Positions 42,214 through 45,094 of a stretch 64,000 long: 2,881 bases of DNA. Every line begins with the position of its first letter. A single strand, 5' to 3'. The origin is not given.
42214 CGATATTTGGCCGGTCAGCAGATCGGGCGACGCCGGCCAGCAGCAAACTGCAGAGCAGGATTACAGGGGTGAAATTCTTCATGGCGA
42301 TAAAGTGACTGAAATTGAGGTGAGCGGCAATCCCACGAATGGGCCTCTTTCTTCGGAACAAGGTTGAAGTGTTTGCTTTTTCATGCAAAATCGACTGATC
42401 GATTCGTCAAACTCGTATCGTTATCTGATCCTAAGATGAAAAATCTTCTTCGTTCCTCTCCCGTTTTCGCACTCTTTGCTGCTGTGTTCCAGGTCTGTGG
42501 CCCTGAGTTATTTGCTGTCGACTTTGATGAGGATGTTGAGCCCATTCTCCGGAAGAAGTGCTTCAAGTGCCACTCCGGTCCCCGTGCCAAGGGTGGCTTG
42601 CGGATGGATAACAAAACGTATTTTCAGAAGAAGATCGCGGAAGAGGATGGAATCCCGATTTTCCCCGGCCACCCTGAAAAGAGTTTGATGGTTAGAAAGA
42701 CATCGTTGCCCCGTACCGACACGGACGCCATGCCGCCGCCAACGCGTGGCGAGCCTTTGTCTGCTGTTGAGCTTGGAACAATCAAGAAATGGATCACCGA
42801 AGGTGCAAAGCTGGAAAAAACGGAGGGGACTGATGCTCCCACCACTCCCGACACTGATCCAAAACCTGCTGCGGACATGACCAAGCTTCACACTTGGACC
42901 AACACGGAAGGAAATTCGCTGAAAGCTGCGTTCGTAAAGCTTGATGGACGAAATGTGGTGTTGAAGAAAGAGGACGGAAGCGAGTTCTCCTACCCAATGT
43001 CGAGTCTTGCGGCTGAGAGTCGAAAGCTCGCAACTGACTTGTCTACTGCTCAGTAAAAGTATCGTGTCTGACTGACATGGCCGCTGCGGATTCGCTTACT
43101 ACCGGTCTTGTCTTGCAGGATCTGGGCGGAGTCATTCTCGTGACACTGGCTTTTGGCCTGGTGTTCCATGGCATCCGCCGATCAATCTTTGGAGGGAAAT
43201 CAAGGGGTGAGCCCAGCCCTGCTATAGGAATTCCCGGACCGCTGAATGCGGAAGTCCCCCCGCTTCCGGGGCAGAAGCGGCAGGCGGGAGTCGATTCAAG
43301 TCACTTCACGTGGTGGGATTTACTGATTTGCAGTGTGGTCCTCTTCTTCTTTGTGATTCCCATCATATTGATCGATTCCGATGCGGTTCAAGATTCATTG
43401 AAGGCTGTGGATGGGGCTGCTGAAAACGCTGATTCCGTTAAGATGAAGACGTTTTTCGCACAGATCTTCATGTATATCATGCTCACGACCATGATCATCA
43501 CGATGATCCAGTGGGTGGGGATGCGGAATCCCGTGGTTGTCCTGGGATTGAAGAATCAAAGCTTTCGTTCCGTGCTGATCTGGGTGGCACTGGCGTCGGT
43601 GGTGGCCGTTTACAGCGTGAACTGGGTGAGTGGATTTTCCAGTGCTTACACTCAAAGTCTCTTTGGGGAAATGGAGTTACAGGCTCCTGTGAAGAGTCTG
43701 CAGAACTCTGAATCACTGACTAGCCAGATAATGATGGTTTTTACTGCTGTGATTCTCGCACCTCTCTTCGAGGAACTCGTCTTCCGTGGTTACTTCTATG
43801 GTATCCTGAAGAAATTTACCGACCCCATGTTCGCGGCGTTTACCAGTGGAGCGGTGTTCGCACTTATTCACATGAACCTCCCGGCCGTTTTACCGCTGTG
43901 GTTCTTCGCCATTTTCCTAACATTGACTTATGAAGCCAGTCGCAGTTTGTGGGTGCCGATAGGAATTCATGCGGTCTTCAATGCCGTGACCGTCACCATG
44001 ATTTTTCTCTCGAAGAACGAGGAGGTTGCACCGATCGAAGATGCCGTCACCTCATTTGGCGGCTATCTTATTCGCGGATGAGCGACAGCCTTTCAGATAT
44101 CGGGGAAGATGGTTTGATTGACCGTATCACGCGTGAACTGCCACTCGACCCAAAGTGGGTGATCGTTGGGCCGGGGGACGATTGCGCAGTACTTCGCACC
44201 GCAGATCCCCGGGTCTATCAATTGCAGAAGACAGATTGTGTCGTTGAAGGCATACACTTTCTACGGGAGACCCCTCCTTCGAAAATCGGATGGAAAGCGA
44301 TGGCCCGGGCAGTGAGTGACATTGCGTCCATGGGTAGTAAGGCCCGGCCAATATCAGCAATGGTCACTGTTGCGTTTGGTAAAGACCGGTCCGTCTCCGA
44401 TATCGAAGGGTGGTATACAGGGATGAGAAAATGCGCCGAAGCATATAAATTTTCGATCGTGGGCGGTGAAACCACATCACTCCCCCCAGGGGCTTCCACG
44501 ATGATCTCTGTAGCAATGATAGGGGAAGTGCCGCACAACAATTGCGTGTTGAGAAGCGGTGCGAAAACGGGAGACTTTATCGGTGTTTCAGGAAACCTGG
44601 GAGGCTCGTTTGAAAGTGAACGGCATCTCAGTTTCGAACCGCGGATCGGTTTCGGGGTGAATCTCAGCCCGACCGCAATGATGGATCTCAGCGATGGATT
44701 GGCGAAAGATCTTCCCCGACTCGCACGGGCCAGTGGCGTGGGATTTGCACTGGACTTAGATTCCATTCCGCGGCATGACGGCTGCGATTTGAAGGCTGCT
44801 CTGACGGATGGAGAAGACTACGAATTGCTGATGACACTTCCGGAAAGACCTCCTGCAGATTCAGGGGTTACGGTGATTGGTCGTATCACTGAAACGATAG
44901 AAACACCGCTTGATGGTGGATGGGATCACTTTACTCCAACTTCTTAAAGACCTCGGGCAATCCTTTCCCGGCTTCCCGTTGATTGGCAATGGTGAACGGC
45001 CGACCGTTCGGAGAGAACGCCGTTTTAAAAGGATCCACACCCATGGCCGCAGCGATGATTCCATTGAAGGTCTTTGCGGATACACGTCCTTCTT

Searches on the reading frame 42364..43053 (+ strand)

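Call 6: search_protein_families(library=pfam, proteins=[window:42364-43053:+], max_evalue=0.01)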
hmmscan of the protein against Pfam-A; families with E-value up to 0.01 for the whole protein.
window:42364-43053:+ (230 aa): 2 families
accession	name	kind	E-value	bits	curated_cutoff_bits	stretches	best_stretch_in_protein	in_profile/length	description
PF07635.16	PSCyt1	-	1.1e-08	36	22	1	66-126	1-58/59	Planctomycete cytochrome C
PF03983.18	SHD1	-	0.0079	16.5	23.7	0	167-219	2-55/67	SLA1 homology domain 1, SHD1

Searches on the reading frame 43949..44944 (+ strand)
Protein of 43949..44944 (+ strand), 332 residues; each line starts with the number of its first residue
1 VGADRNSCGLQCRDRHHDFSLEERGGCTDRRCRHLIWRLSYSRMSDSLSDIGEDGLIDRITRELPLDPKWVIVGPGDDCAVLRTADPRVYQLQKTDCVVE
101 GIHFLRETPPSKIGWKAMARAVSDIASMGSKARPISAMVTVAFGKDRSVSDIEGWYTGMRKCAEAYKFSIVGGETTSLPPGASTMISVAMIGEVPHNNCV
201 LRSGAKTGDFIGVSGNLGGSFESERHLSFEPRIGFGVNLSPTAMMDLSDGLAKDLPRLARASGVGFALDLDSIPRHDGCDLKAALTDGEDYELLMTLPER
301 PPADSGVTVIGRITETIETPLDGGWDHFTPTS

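Call 6: search_protein_families(library=pfam, proteins=[window:43949-44944:+], max_evalue=0.01)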
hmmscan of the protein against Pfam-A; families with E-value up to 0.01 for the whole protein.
window:43949-44944:+ (332 aa): 2 families
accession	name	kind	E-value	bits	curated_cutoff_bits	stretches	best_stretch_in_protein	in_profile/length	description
PF00586.29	AIRS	-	8.7e-26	91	24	1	76-194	1-112/112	AIR synthase related protein, N-terminal domain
PF02769.27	AIRS_C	-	7.9e-05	23.3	23.1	1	242-277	62-98/156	AIR synthase related protein, C-terminal domain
